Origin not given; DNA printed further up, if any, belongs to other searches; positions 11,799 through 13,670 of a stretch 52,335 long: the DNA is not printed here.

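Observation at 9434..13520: Non-pyrrolysine MttB-family methyltransferase paired head-to-head with a DMGDH-type flavoprotein, with no corrinoid partner in cis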

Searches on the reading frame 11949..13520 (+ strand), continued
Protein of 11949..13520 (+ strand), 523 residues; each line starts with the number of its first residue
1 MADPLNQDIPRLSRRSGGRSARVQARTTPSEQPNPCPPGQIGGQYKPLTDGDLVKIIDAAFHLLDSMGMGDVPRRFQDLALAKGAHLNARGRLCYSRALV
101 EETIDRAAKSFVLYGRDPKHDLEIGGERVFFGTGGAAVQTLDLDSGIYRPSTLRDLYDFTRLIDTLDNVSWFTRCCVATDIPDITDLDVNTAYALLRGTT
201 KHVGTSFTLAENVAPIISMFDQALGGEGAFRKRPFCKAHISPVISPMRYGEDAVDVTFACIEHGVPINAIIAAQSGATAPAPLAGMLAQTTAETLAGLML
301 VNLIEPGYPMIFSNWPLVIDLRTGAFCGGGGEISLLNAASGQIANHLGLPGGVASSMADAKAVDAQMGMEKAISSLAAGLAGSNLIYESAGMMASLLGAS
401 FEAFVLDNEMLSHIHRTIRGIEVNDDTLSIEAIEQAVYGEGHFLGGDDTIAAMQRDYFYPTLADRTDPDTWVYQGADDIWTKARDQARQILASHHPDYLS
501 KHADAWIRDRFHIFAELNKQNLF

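Call 27: search_solved_structures(query=window:11949-13520:+, max_evalue=1e-40, show_alignments=5)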
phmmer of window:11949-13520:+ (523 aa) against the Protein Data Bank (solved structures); distinct sequences matched with E-value up to 1e-40: 5.
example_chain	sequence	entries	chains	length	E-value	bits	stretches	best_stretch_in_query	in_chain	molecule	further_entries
9yce_A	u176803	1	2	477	1.3e-55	192.5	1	44-507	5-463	Glycine betaine methyltransferase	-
2qne_A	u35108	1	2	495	1.3e-55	192.5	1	44-507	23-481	Putative methyltransferase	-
7xcl_A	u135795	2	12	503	2.6e-51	178.3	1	79-496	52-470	Trimethylamine methyltransferase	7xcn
7xcm_A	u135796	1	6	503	2.9e-51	178.2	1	79-496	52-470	Trimethylamine methyltransferase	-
4yyc_A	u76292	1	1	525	4.7e-42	147.8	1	18-508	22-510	Putative trimethylamine methyltransferase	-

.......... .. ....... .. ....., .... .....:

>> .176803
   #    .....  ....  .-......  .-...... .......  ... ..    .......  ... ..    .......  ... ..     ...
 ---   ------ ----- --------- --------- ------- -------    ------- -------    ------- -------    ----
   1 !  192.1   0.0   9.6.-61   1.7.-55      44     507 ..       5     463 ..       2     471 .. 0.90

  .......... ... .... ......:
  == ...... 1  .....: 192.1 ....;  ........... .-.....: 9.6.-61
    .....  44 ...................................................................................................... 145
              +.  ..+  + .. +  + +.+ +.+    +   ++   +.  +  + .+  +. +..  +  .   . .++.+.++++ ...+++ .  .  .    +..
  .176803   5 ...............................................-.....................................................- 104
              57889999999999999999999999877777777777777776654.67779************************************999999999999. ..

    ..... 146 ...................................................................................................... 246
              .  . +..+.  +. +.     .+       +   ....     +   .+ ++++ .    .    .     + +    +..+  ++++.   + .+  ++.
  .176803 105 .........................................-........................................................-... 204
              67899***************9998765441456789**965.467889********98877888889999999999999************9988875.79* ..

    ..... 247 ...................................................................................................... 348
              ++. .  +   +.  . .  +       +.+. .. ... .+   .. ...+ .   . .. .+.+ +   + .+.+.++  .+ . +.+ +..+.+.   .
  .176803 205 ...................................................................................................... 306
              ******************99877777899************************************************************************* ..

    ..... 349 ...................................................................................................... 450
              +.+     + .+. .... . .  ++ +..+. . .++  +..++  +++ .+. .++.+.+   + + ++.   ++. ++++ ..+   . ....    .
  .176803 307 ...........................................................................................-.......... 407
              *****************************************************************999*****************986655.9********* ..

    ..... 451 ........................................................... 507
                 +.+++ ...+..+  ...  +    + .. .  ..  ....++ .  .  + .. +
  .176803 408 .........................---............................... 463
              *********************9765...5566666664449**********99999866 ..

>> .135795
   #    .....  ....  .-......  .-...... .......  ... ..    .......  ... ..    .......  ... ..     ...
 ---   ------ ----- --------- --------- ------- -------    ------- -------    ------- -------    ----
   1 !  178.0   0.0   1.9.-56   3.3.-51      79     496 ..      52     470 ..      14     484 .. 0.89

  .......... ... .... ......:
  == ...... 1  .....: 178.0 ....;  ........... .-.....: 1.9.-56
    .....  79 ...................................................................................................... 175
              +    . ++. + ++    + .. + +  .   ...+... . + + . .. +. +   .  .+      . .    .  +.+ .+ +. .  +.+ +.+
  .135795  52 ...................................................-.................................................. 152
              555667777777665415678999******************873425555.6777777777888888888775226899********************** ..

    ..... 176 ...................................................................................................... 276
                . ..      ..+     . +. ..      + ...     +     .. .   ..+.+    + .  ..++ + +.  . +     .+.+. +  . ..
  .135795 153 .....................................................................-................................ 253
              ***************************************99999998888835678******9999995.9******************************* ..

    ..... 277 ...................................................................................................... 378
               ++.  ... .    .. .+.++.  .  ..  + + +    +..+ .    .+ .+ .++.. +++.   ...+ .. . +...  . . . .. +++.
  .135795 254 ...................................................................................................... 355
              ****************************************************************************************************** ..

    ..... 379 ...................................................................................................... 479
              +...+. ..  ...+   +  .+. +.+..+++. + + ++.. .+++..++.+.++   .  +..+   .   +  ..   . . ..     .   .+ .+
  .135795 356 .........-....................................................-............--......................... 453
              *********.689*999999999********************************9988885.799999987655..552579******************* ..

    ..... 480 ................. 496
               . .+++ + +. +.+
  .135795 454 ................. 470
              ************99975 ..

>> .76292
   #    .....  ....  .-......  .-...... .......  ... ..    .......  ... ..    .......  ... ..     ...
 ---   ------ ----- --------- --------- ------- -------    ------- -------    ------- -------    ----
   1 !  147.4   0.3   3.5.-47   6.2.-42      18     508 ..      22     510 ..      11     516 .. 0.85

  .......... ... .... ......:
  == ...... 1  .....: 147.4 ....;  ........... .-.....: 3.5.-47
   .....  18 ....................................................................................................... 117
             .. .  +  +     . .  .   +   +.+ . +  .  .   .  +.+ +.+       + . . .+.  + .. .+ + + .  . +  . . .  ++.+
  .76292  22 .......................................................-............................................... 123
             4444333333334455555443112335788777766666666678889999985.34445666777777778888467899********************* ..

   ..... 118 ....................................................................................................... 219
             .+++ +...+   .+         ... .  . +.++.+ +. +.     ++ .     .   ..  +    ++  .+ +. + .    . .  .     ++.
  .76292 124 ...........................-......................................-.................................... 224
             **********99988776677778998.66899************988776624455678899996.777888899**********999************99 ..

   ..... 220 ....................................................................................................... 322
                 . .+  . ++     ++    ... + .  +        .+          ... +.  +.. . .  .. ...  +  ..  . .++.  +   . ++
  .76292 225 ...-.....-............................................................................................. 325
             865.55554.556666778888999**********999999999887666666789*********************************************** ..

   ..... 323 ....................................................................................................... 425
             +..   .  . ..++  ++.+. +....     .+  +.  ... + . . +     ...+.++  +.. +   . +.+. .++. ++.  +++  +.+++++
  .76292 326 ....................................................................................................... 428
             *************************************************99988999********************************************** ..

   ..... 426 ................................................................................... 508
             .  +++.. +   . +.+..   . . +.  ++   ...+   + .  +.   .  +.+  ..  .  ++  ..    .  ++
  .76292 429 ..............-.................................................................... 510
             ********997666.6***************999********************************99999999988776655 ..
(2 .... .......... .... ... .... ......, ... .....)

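Call 37: search_dna_similar(query=window:11949-13520:+, collection=plasmids, mode=protein, max_rows=40, max_evalue=1e-30)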
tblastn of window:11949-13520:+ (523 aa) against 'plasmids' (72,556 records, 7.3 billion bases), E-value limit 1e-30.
Records with a match: 80; places in all: 94; records where one place covers at least 80% of the query: 61.
Best place of each record, by identity: 60-80% 5; <60% 75.
By first word of the organism name: Sinorhizobium 26; Leisingera 13; Cereibacter 8; Mesorhizobium 7; Ruegeria 5; Shinella 3; Paracoccus 3; Alisedimentitalea 2; Rhodobacteraceae 2; Phyllobacterium 2; and 8 more.
By predicted mobility (MOB-suite, as given by PLSDB): non-mobilizable 51; conjugative 28; mobilizable 1.
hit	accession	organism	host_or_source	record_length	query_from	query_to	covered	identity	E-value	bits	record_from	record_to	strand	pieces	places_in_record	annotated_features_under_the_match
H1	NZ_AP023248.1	Mesorhizobium sp. 131-2-1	Lotus japonicus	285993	29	522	94%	72.1%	0e+0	722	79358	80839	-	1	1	trimethylamine methyltransferase family protein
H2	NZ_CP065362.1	Ruegeria sp. SCSIO 43209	Galaxea fascicularis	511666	30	517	93%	64.7%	0e+0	620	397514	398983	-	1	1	trimethylamine methyltransferase family protein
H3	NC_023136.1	Leisingera methylohalidivorans DSM 14336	Seawater collected from a tide pool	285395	34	515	92%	65.4%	0e+0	617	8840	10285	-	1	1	trimethylamine methyltransferase family protein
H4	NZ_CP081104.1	Ruegeria conchae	-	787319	30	511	92%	65.3%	0e+0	613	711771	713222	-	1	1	trimethylamine methyltransferase family protein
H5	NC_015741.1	Roseobacter litoralis Och 149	seaweed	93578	34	514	92%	62.2%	0e+0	578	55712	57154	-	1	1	trimethylamine methyltransferase family protein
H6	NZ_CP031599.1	Roseovarius indicus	pure culture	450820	27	513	93%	46.2%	2e-125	411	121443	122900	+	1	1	trimethylamine methyltransferase family protein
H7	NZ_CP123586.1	Alisedimentitalea scapharcae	Anadara broughtonii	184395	28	513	93%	45.4%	4e-117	387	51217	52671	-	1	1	trimethylamine methyltransferase family protein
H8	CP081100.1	Rhodobacteraceae bacterium M382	-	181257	28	513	93%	45.4%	5e-117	387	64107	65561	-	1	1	trimethylamine methyltransferase family protein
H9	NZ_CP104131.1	Sinorhizobium sp. K101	Phaseolus vulgaris,cell ...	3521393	30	515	93%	44.4%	2e-113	377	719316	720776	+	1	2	none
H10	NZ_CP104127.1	Sinorhizobium sp. M103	Phaseolus vulgaris,cell ...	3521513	30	515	93%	44.4%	2e-113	377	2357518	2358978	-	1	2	none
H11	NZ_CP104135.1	Sinorhizobium sp. C101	Phaseolus vulgaris,cell ...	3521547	30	515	93%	44.4%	2e-113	377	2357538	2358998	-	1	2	none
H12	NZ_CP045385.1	Ruegeria sp. THAF33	pure culture,Surface of a polyethylene ...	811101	30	513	93%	44.1%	3e-122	402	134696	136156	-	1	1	trimethylamine methyltransferase family protein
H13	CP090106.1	Sinorhizobium meliloti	Medicago,Cell culture,Plant nodule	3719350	30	515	93%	43.5%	7e-112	372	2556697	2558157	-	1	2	trimethylamine methyltransferase family protein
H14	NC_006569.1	Ruegeria pomeroyi DSS-3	-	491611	27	513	93%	43.2%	1e-114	380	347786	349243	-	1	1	trimethylamine methyltransferase family protein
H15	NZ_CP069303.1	Shinella sp. PSBB067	monoisolate,Minnesota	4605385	30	514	93%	43.2%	1e-115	383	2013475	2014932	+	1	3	none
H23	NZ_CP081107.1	Ruegeria sp. B32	-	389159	48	509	88%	28.7%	7e-37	153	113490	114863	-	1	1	trimethylamine methyltransferase family protein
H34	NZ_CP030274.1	Cereibacter sphaeroides 2.4.1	cell culture,laboratory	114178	47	509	89%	26.9%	4e-32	139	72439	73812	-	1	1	trimethylamine methyltransferase family protein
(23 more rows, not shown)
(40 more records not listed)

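Call 38: get_annotated_region(hit=H3, flank=9000)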
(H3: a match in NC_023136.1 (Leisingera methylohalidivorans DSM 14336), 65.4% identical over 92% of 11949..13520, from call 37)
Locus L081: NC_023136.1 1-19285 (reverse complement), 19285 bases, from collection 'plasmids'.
description: Leisingera methylohalidivorans DSM 14336 plasmid unnamed2, complete sequence
organism: Leisingera methylohalidivorans DSM 14336 (NCBI taxid 999552)
taxonomy: Bacteria; Pseudomonadota; Alphaproteobacteria; Rhodobacterales; Roseobacteraceae; Leisingera; Leisingera methylohalidivorans; Leisingera methylohalidivorans DSM 14336
host: -; source: Seawater collected from a tide pool; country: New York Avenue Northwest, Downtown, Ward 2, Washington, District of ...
typing (MOB-suite, as given by PLSDB): mobilizable; replicon rep_cluster_378; relaxase MOBP
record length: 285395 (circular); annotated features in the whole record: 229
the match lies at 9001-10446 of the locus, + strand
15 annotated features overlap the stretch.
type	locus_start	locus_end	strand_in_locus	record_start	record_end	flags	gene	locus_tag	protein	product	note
CDS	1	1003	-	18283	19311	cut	-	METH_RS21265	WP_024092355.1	putative sulfate exporter family transporter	-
CDS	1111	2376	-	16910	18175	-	hisD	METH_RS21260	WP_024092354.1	histidinol dehydrogenase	GO:0000105 - histidine biosynthetic process [Evidence IEA]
CDS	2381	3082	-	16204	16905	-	-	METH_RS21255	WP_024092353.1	amino acid racemase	GO:0006520 - amino acid metabolic process [Evidence IEA]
CDS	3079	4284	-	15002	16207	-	-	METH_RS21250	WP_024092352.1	aminotransferase class I/II-fold pyridoxal phosphate-dependent enzyme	GO:0009058 - biosynthetic process [Evidence IEA]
CDS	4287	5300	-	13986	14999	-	-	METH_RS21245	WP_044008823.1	D-cysteine desulfhydrase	-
CDS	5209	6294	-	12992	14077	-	-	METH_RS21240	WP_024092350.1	helix-turn-helix domain-containing protein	GO:0006355 - regulation of DNA-templated transcription [Evidence IEA]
CDS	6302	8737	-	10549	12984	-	-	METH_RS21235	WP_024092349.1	FAD-dependent oxidoreductase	-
CDS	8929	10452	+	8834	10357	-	-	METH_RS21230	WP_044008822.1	trimethylamine methyltransferase family protein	GO:0015948 - methanogenesis [Evidence IEA]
CDS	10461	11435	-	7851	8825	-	-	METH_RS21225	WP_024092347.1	LysR family transcriptional regulator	GO:0006355 - regulation of DNA-templated transcription [Evidence IEA]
CDS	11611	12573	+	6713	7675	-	-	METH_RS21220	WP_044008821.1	ABC transporter substrate-binding protein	-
CDS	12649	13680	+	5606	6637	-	-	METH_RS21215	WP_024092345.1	ABC transporter permease subunit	GO:0055085 - transmembrane transport [Evidence IEA]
CDS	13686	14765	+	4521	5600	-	-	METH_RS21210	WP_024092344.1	betaine/proline/choline family ABC transporter ATP-binding protein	GO:0015837 - amine transport [Evidence IEA]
CDS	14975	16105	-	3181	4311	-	-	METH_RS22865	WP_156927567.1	site-specific integrase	GO:0015074 - DNA integration [Evidence IEA]; GO:0006310 - DNA recombination [Evidence IEA]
CDS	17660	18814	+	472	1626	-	ampC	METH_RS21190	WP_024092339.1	class C beta-lactamase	-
CDS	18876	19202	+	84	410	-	-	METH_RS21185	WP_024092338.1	hypothetical protein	-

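Call 39: get_annotated_region(hit=H5, flank=9000)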
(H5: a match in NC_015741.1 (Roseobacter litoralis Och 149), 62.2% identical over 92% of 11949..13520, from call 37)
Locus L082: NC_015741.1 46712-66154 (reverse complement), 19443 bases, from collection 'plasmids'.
description: Roseobacter litoralis Och 149 plasmid pRLO149_94, complete sequence
organism: Roseobacter litoralis Och 149 (NCBI taxid 391595)
taxonomy: Bacteria; Pseudomonadota; Alphaproteobacteria; Rhodobacterales; Roseobacteraceae; Roseobacter; Roseobacter litoralis; Roseobacter litoralis Och 149
host: -; source: seaweed; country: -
typing (MOB-suite, as given by PLSDB): non-mobilizable; replicon rep_cluster_376
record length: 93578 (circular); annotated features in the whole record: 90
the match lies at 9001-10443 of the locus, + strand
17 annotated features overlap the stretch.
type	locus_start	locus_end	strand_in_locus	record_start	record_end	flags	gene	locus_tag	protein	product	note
CDS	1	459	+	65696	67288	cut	-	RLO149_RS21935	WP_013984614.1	arylsulfatase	-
CDS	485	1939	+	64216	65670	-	-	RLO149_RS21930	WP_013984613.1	DUF1254 domain-containing protein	-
CDS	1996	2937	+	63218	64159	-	-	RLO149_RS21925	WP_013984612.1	transporter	-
CDS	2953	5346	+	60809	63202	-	-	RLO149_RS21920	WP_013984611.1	arylsulfatase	-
CDS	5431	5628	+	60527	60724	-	-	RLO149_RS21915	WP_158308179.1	SUMF1/EgtB/PvdO family nonheme iron enzyme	-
CDS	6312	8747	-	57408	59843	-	-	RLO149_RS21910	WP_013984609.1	FAD-dependent oxidoreductase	-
CDS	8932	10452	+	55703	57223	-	-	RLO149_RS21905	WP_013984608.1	trimethylamine methyltransferase family protein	GO:0015948 - methanogenesis [Evidence IEA]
CDS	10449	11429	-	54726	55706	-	-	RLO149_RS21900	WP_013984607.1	LysR family transcriptional regulator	GO:0006355 - regulation of DNA-templated transcription [Evidence IEA]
CDS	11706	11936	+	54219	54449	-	-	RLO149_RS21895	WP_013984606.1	type II toxin-antitoxin system CcdA family antitoxin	-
CDS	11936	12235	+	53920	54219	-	-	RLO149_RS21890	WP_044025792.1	CcdB family protein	-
CDS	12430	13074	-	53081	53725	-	-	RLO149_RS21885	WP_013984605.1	LUD domain-containing protein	-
CDS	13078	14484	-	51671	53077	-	-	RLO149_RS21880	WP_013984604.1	LutB/LldF family L-lactate oxidation iron-sulfur protein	GO:0019516 - lactate oxidation [Evidence IEA]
CDS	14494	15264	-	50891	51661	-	-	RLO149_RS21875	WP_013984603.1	heterodisulfide reductase-related iron-sulfur binding cluster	-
CDS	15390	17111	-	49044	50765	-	dld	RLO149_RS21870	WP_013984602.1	D-lactate dehydrogenase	GO:0006089 - lactate metabolic process [Evidence IEA]; GO:0019516 - lactate oxidation [Evidence IEA]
CDS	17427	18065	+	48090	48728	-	-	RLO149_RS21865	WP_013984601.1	paraquat-inducible protein A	-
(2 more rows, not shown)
